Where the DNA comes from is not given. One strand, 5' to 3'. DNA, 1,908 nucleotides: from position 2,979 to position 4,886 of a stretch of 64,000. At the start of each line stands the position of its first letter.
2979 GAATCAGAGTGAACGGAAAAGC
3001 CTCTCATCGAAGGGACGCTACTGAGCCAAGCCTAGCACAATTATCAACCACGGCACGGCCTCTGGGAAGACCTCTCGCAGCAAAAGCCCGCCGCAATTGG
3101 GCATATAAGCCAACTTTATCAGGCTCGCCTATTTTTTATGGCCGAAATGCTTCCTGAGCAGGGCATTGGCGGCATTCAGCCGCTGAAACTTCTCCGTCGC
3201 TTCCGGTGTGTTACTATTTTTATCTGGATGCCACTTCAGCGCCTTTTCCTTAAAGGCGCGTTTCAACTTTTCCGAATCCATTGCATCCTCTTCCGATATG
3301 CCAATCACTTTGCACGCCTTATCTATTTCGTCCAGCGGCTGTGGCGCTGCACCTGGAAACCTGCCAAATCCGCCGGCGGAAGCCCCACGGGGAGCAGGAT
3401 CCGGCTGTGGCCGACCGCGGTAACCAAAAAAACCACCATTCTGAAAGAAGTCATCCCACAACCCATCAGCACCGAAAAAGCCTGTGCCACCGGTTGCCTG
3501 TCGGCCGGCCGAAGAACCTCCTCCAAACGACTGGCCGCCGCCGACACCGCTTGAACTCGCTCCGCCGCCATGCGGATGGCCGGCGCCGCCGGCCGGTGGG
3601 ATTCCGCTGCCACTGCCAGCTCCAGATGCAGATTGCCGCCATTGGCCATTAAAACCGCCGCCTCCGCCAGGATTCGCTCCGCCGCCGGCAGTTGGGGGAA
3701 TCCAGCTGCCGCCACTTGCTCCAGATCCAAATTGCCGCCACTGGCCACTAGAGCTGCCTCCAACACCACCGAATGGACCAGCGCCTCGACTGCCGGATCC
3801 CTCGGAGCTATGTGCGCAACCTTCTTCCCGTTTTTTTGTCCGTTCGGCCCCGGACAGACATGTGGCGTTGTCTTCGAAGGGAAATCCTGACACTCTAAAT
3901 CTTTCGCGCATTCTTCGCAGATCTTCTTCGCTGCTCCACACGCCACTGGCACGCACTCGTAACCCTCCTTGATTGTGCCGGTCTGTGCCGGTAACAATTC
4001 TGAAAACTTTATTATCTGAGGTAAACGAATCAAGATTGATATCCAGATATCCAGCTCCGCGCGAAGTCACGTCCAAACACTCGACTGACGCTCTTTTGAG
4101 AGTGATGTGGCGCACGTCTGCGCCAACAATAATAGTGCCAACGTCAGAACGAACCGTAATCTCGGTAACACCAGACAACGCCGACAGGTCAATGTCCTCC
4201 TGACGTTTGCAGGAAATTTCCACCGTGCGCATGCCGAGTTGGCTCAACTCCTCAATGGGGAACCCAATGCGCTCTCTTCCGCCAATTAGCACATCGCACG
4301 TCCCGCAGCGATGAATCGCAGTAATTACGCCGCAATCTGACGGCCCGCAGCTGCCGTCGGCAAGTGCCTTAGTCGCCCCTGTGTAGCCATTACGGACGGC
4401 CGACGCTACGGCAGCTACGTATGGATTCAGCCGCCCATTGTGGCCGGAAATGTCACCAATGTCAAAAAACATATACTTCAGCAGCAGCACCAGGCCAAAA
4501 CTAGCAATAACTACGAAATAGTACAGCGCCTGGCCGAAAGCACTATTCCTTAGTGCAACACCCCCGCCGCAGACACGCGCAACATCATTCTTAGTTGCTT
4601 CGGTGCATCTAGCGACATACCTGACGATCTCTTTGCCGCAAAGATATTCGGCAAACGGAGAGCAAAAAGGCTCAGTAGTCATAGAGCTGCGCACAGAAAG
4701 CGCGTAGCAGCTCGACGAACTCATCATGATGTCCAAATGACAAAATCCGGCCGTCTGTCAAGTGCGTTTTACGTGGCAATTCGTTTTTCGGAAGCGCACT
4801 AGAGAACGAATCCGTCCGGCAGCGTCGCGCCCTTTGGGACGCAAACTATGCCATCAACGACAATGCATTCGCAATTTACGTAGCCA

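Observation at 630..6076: Fossil tandem segmental duplication with a chimeric pseudogene junction (glgC 3' end fused to DUF374 3' end)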

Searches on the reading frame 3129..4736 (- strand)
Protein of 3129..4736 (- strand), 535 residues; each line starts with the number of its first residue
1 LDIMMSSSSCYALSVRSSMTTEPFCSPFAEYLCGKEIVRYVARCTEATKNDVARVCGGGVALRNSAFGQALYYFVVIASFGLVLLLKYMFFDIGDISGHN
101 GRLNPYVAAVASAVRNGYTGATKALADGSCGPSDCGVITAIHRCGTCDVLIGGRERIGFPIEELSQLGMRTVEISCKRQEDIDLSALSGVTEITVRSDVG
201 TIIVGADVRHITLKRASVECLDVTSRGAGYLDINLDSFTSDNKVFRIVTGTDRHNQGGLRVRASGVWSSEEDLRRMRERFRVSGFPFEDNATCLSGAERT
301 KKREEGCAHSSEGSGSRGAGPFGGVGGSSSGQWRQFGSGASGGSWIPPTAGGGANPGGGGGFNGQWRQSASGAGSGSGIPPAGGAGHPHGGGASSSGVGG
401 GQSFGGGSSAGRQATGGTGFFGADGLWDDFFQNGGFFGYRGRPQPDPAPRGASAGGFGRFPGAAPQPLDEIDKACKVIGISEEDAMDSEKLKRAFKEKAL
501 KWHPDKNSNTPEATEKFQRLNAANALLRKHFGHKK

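Call 5: search_protein_families(library=pfam, proteins=[window:3129-4736:-], max_evalue=0.01)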
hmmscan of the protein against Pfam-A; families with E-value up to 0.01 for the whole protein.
window:3129-4736:- (535 aa): 1 family
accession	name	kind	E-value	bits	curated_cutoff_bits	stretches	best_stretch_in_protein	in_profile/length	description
PF00226.36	DnaJ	-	5.3e-12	46.1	27.8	1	477-528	5-54/63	DnaJ domain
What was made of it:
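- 3129..4736 (-): Paralog B (535 aa). The N-terminal orphan domain is at 3807-4736, the Gly-rich linker with two 99-nt repeat units at about 3305-3806, and the C-terminal J domain with HPD at about 3129-3310. Pfam DnaJ scores 46.1 bits over residues 477-528 (call 5).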

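Call 57: search_protein_families(library=ncbifam, proteins=[window:3129-4736:-], max_evalue=0.01)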
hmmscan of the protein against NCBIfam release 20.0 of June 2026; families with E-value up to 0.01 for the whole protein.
window:3129-4736:- (535 aa): 10 families
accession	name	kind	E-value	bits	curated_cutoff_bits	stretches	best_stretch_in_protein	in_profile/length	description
TIGR02349.1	DnaJ_bact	equivalog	5.7e-09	35.8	377.2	1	477-528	5-54/354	molecular chaperone DnaJ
NF008035.0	PRK10767.1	subfamily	4.3e-08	32.6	338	1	485-528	15-58/374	molecular chaperone DnaJ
NF037946.1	terminal_TopJ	equivalog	2.6e-07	29.5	300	1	478-527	11-57/810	terminal organelle assembly protein TopJ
NF010894.0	PRK14301.1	equivalog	6.5e-07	28.7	548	1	477-528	9-58/373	chaperone protein DnaJ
NF010874.0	PRK14281.1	equivalog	3.9e-06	26.2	619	1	477-527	8-56/397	chaperone protein DnaJ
NF010892.0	PRK14299.1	equivalog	6.2e-06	25.7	392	1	476-527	8-56/291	chaperone protein DnaJ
TIGR03835.1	termin_org_DnaJ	equivalog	9.8e-06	24.2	512.25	1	477-527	7-54/871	terminal organelle assembly protein TopJ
NF010885.0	PRK14292.1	equivalog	1.4e-05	24.2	585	1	478-527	8-54/371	chaperone protein DnaJ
NF010871.0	PRK14278.1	equivalog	0.00086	18.3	502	1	477-527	8-55/378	molecular chaperone DnaJ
NF006948.0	PRK09430.1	equivalog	0.0023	17.6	162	1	468-506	196-232/267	co-chaperone DjlA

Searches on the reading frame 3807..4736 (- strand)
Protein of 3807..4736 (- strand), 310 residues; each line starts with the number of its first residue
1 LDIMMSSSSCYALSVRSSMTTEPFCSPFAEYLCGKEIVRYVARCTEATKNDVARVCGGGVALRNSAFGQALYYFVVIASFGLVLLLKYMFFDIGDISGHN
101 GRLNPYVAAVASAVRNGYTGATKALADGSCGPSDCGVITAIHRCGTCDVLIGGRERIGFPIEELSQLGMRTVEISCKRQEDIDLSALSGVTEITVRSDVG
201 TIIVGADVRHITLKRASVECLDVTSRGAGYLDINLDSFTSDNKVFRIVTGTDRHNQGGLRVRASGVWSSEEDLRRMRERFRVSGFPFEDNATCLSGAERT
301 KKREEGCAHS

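Call 10: find_homologous_proteins(query=A1, max_evalue=0.001)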
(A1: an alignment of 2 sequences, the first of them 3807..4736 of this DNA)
Query A1 (2 sequences) (310 aa, profile of the alignment): 2 proteins with E <= 0.001 among 8000 candidates.
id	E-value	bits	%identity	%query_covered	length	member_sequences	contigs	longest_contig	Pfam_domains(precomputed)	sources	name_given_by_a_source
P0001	6.1e-170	583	31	89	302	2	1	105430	-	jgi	jgi:hypothetical protein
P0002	1.7e-165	568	100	99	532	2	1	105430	PF00226.37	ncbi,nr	ncbi:MAG: J domain-containing protein [Puniceicoccales bacterium]|nr:J domain-containing protein [Pu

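Call 11: find_encoding_contigs(protein=P0002, flank=10000, max_places=6)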
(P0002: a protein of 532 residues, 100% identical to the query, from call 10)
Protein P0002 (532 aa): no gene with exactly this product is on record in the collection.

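Call 12: list_cluster_members(proteins=[P0001, P0002])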
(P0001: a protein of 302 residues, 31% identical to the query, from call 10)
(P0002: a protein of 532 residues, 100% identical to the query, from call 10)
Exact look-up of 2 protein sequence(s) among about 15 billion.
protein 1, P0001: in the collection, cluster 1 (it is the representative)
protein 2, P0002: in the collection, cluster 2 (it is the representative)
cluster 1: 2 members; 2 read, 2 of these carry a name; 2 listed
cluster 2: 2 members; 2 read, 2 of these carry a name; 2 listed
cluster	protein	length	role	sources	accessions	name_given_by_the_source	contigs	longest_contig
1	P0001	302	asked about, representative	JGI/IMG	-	hypothetical protein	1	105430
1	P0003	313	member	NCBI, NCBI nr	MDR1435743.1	MAG: hypothetical protein LBI39_00855 [Puniceicoccales bacterium] | hypothetical protein [Puniceicoccales bacterium]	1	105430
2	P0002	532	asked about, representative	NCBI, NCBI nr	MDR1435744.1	MAG: J domain-containing protein [Puniceicoccales bacterium] | J domain-containing protein [Puniceicoccales bacterium]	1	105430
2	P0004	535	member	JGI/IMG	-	hypothetical protein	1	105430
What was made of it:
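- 3129..4736 (-): NCBI names it 'J domain-containing protein', MDR1435744.1 (call 12).
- The sequence is a metagenome-assembled genome known from a single 105-kb contig (calls 10, 12).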

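Call 20: search_protein_representatives(alignment_id=A1)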
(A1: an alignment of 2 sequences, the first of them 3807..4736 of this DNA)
Query: 2 sequences, 328 profile positions. Proteins with E-value up to 0.001 (for the whole library): 8; up to 1e-10: 6; up to 1e-30: 2. The best 8 are listed.
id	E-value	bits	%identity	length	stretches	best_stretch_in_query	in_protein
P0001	1.9e-170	582.8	-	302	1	24-326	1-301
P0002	5.5e-166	568.2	-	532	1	4-328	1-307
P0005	9.1e-25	104.1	-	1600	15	119-158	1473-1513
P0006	5.5e-16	75.2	-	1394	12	134-154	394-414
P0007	2.6e-12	63.1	-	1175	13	266-324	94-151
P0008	2.0e-11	60.2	-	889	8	135-169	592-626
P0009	1.3e-07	47.7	-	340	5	134-161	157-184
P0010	1.3e-05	41.1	-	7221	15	186-226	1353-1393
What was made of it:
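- A and B are orphan genes of the fast-evolving kind (calls 10, 20).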

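Call 21: search_protein_families(library=pfam, proteins=[P0005, P0006, P0007, P0008, P0009], max_evalue=0.01)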
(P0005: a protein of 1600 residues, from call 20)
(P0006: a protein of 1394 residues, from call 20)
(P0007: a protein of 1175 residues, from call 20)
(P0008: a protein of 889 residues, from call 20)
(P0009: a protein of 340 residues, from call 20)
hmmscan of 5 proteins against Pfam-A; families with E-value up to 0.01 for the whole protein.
P0005 (1600 aa): 14 families
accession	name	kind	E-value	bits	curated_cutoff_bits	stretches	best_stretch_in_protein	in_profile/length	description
PF18359.7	Tudor_5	-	1.1e-143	467.4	31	21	162-206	1-51/53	Histone methyltransferase Tudor domain 1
PF18115.7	Tudor_3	-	3.7e-95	312.1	25.8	1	535-572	3-43/52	DNA repair protein Crb2 Tudor domain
PF05641.18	Agenet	-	3.1e-60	201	27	0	1347-1393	1-57/61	Agenet domain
PF07039.17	SGF29_Tudor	-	1.2e-49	168.2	23.8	0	1029-1105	39-118/132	SGF29 tudor-like domain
PF15057.12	DUF4537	-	5e-40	136.7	27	2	320-429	2-108/120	Domain of unknown function (DUF4537)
PF09038.16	53-BP1_Tudor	-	8e-28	97.3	22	0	1133-1171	6-44/122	Tumour suppressor p53-binding protein-1 Tudor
PF21743.3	PTM_DIR17_Tudor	-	2.5e-26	91.7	27.2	0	1277-1314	1-37/48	PTM/DIR17-like, Tudor domain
PF18104.7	Tudor_2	-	3.1e-24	84.8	31.4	0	1347-1381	1-34/35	Jumonji domain-containing protein 2A Tudor domain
PF18938.6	aRib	-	1.3e-21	76.6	27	0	185-212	43-70/71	Atypical Rib domain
PF18346.7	SH3_15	-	4.1e-16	59.5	24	0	1431-1451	37-57/67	Mind bomb SH3 repeat domain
PF22987.3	Tudor_KDM3B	-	5.7e-14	52.1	27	0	1301-1331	37-67/75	Lysine-specific demethylase 3B, tudor domain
PF16529.11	Ge1_WD40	-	1.8e-05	24.3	29.5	0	251-273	11-33/329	WD40 region of Ge1, enhancer of mRNA-decapping protein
PF15095.12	IL33_bt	-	7.6e-05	23.1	27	0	1210-1265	14-67/158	Interleukin 33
PF24030.1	DUF7341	-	0.0024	18.7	27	0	410-450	23-63/133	Domain of unknown function (DUF7341)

P0006 (1394 aa): 17 families
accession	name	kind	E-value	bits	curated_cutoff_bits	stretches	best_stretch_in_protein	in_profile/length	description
PF18359.7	Tudor_5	-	5.5e-130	423.6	31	18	82-123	1-48/53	Histone methyltransferase Tudor domain 1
PF18115.7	Tudor_3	-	2.9e-83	274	25.8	4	1281-1318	7-46/52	DNA repair protein Crb2 Tudor domain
PF05641.18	Agenet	-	4.1e-50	168.5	27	0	1276-1313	1-45/61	Agenet domain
PF07039.17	SGF29_Tudor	-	9.7e-48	162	23.8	0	113-189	39-118/132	SGF29 tudor-like domain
PF15057.12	DUF4537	-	2.1e-26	92.8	27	0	450-565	1-108/120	Domain of unknown function (DUF4537)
PF18104.7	Tudor_2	-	3.3e-26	91.2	31.4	0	383-417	1-34/35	Jumonji domain-containing protein 2A Tudor domain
PF21743.3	PTM_DIR17_Tudor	-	1.2e-24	86.2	27.2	0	85-124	1-39/48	PTM/DIR17-like, Tudor domain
PF18346.7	SH3_15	-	1.7e-24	86.3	24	0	1125-1171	19-65/67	Mind bomb SH3 repeat domain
PF09038.16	53-BP1_Tudor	-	2.5e-22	79.5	22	0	84-123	5-44/122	Tumour suppressor p53-binding protein-1 Tudor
PF18938.6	aRib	-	1e-21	76.9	27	0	1292-1321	39-68/71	Atypical Rib domain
PF22987.3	Tudor_KDM3B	-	3.5e-16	59.1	27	0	538-566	33-61/75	Lysine-specific demethylase 3B, tudor domain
PF17670.6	DUF5530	-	4.6e-08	33.4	25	0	1353-1373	24-46/141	Family of unknown function (DUF5530)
PF16529.11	Ge1_WD40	-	2.7e-05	23.8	29.5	0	90-140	11-58/329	WD40 region of Ge1, enhancer of mRNA-decapping protein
PF17648.7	Luciferase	-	0.00012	22.6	23.7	0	534-547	2-15/63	Luciferase domain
PF25088.1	GPKOW_C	-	0.00014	22.4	65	0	1131-1179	6-55/107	GPKOW C-terminal domain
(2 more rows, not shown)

P0007 (1175 aa): 6 families
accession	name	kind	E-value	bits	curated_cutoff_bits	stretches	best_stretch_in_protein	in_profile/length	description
PF06152.16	Phage_min_cap2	-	1.6e-42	146.2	26.3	0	1038-1121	104-187/366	Phage minor capsid protein 2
PF18473.6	Urease_linker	-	4.3e-11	42.9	26.3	0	87-99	13-25/34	Urease subunit beta-alpha linker domain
PF21214.3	SelB_WH_2nd_bact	-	2.9e-10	40.3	27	0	41-68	23-50/59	Selenocysteine-specific elongation factor, winged helix domain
PF13772.11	AIG2_2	-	1.9e-09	38.3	27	0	68-91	46-69/83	AIG2-like family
PF03514.20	GRAS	-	2.1e-08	34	27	0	38-121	24-107/374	GRAS domain family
PF20493.3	WD-like_fungi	-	0.0012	19.3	22.5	0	87-139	53-105/199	Fungal WD-like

P0008 (889 aa): 16 families
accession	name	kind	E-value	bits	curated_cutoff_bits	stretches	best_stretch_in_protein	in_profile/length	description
PF18359.7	Tudor_5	-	4.9e-91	298.9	31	11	184-225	4-51/53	Histone methyltransferase Tudor domain 1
PF18115.7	Tudor_3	-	7.8e-55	183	25.8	6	510-544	7-44/52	DNA repair protein Crb2 Tudor domain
PF07039.17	SGF29_Tudor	-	1.2e-34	119.6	23.8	0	176-223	70-119/132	SGF29 tudor-like domain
PF05641.18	Agenet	-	6e-34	116.8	27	0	582-629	3-52/61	Agenet domain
PF23327.1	Chromo_MORC2_6th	-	2e-26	91.9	27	0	577-604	3-28/63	ATPase MORC2, chromo domain-like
PF21743.3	PTM_DIR17_Tudor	-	8.7e-25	86.7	27.2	0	580-627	1-47/48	PTM/DIR17-like, Tudor domain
PF15057.12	DUF4537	-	9.9e-22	77.7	27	1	655-759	4-108/120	Domain of unknown function (DUF4537)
PF09038.16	53-BP1_Tudor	-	4.8e-18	65.7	22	0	184-219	6-41/122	Tumour suppressor p53-binding protein-1 Tudor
PF18938.6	aRib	-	1.8e-17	63.4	27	0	364-390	43-69/71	Atypical Rib domain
PF18104.7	Tudor_2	-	1.1e-15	57.5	31.4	0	591-614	11-34/35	Jumonji domain-containing protein 2A Tudor domain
PF18346.7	SH3_15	-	3.4e-12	46.9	24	0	512-548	26-65/67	Mind bomb SH3 repeat domain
PF23044.1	SH3-C_UBE2O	-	3.3e-11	43.3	21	0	594-629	26-60/68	UBE2O, ubiquitin binding SH3-C domain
PF17670.6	DUF5530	-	5e-08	33.3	25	0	800-820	28-48/141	Family of unknown function (DUF5530)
PF22987.3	Tudor_KDM3B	-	1.3e-06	28.5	27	0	528-553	36-61/75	Lysine-specific demethylase 3B, tudor domain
PF25088.1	GPKOW_C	-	1.8e-05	25.2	65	0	112-155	6-50/107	GPKOW C-terminal domain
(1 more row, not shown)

P0009 (340 aa): 18 families
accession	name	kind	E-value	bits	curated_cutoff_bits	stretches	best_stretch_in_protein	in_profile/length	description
PF18359.7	Tudor_5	-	1.5e-41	140.4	31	5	292-332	4-50/53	Histone methyltransferase Tudor domain 1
PF21743.3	PTM_DIR17_Tudor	-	8.8e-10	38.7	27.2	0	74-110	2-37/48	PTM/DIR17-like, Tudor domain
PF05641.18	Agenet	-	1.5e-09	38.6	27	0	77-112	5-47/61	Agenet domain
PF22987.3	Tudor_KDM3B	-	2.2e-09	37.4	27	0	300-339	20-60/75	Lysine-specific demethylase 3B, tudor domain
PF18104.7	Tudor_2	-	7e-09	35.7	31.4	0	84-107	11-34/35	Jumonji domain-containing protein 2A Tudor domain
PF23038.1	KOW6_SPT51-2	-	1.4e-08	34.5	27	0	87-103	17-33/51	Transcription elongation factor SPT5 homolog 1/2, KOW6 domain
PF18938.6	aRib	-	1.5e-08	34.7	27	0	20-43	43-66/71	Atypical Rib domain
PF17670.6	DUF5530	-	3e-07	30.8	25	0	85-101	31-47/141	Family of unknown function (DUF5530)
PF09038.16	53-BP1_Tudor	-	3.9e-07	30.5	22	0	292-328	6-42/122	Tumour suppressor p53-binding protein-1 Tudor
PF18346.7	SH3_15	-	7.6e-07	29.8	24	0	12-43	34-65/67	Mind bomb SH3 repeat domain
PF21126.3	KATNA1_MIT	-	4.9e-05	23.4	23.1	0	7-23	17-33/64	Katanin p60 subunit A1, MIT domain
PF18544.7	Polo_box_3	-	7.3e-05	23.7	34.2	0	160-197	31-68/97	Polo box domain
PF17648.7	Luciferase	-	0.00055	20.5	23.7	0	18-29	4-15/63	Luciferase domain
PF15057.12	DUF4537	-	0.0008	19.9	27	0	5-49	6-50/120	Domain of unknown function (DUF4537)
PF20606.3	DUF6799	-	0.0021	18.2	26.8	0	20-49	34-61/63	Domain of unknown function (DUF6799)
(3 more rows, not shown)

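Call 30: find_related_loci(query=A1, collection=metagenome_contigs, flank=10000)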
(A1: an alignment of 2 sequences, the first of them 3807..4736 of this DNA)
Query A1 (310 aa) in metagenome_contigs; peptide patterns used: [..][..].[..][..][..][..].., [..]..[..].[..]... (x = any residue, [..] = any of these).
263 stretches matched a pattern, but none encodes a relative of the query by tblastn (E <= 1e-3).
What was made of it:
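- The family is absent from every other genome or metagenome searched (calls 10, 20, 30).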

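Call 37: predict_structure(alignment_id=A1)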
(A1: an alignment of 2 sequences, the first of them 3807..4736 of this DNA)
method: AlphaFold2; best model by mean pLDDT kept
length: 310 residues; sequences in the alignment: 2
mean_pLDDT: 54.1   pTM: 0.50
mean pLDDT of the five models: 54.1, 54.0, 53.2, 52.2, 50.2
residues with pLDDT >= 90: 0; 70-90: 90; 50-70: 86; < 50: 134
segments of 3 or more residues with pLDDT < 50: 1-118, 128-131, 252-254, 306-310
pLDDT, mean of each block of 10 residues (from residue 1): 26 22 29 37 37 37 36 45 38 28 36 40 48 66 73 69 68 72 72 76 75 73 59 67 62 56 72 76 75 62 46
secondary structure, 60 per line:
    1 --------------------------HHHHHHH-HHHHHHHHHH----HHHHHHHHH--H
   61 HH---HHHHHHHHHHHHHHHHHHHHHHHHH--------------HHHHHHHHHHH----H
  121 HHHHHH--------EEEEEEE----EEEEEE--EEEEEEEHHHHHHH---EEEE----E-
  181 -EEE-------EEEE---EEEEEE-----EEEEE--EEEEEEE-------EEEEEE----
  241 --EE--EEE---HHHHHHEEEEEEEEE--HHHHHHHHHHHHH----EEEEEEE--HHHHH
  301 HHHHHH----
elements in order: H27-33 H35-44 H49-57 H66-90 H105-115 H120-126 E135-141 E146-151 E154-160 H161-167 E171-174 E182-184 E192-195 E199-204 E210-214 E217-223 E231-236 E247-249 H253-258 E259-267 H270-282 E287-293 H296-306
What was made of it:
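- Closest known: DjlA-type membrane-anchored J-domain co-chaperones. Same: B has a hydrophobic helix near the N-terminus (about residues 66-90; call 37) and a C-terminal J domain with HPD.
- Tried and rejected: The AlphaFold model of the N-domain is poor (mean pLDDT 54, call 37).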

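Call 41: fold_search(model_id=the predicted structure, library=pdb)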
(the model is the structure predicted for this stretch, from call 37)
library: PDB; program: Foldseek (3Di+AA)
matches with E <= 10: 169; with E <= 0.001: 0
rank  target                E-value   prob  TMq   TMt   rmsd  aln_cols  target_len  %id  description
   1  3o53_B                1.0e-01  0.60  0.20  0.20  16.1       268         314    9  Crystal Structure of LRIM1 leucine-rich repeat domain (released 2010-09-22)
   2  3oja_A                2.3e-01  0.57  0.22  0.14  15.1       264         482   11  Crystal structure of LRIM1/APL1C complex (released 2010-09-22)
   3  9cc9_G                3.3e-01  0.33  0.21  0.10   7.7       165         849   13  Dodecameric state of the NRC4 resistosome (released 2024-09-11)
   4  9cc8_A                4.4e-01  0.18  0.19  0.09   8.9       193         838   11  Hexameric state of the NRC4 resistosome (released 2024-09-11)
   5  9lq4_A                4.9e-01  0.09  0.14  0.07  13.4       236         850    8  Structure of the human monomeric NLRP7-TCL1A complex (released 2025-12-10)
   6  6kko_C                8.0e-01  0.30  0.14  0.31   6.9        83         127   17  The crystal structure of SiaB-SiaC complex from Pseudomonas aeruginosa (released 2020-06-10)
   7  7aio_B                8.9e-01  0.05  0.16  0.07  19.3       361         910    9  Structure of Human Potassium Chloride Transporter KCC3 S45D/T940D/T997D in NaCl (Subclass) (released 2021-06-02)
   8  8e5h                  1.1e+00  0.04  0.15  0.13  12.0       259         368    9  Old Yellow Enzyme 5 (PcOYE5) from Pseudomonas chloritidismutans (released 2023-08-30)
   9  9bld_A                1.2e+00  0.13  0.11  0.14  10.2        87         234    8  crystal structure of thermostable dienelactone hydrolase (released 2025-05-14)
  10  5b3h_D                1.5e+00  0.35  0.11  0.09   6.3        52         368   27  The crystal structure of the JACKDAW/IDD10 bound to the heterodimeric SHR-SCR complex (released 2017-03-01)
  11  7e6g_D                1.5e+00  0.16  0.13  0.28   6.9        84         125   20  Crystal structure of diguanylate cyclase SiaD in complex with its activator SiaC from Pseudomonas aeruginosa (released 2021-09-22)
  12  3o53_A                1.7e+00  0.14  0.20  0.20  13.2       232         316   11  Crystal Structure of LRIM1 leucine-rich repeat domain (released 2010-09-22)
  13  9s6b_C                1.9e+00  0.06  0.16  0.10  12.3       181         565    9  Aeropyrum pernix acylaminoacyl peptidase co-crystallized with meropenem. (released 2025-10-22)
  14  1ae1_B                2.0e+00  0.30  0.11  0.13   8.6        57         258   30  TROPINONE REDUCTASE-I COMPLEX WITH NADP (released 1998-11-18)
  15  9cc9_A                2.3e+00  0.12  0.22  0.10   8.5       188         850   10  Dodecameric state of the NRC4 resistosome (released 2024-09-11)
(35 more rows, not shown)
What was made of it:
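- Tried and rejected: The best hits were leucine-rich-repeat domains at E=0.1 (call 41).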

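Call 56: search_protein_families(library=pfam, proteins=[window:3807-4736:-], max_evalue=10)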
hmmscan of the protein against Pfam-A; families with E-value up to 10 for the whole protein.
window:3807-4736:- (310 aa): 2 families
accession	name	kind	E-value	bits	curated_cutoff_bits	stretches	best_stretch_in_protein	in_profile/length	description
PF12409.13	P5-ATPase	-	0.16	12.6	22.7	1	63-86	11-34/125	P5-type ATPase cation transporter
PF20173.3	ZnF_RZ-type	-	5.1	7.2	27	1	134-155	24-45/54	RZ type zinc finger domain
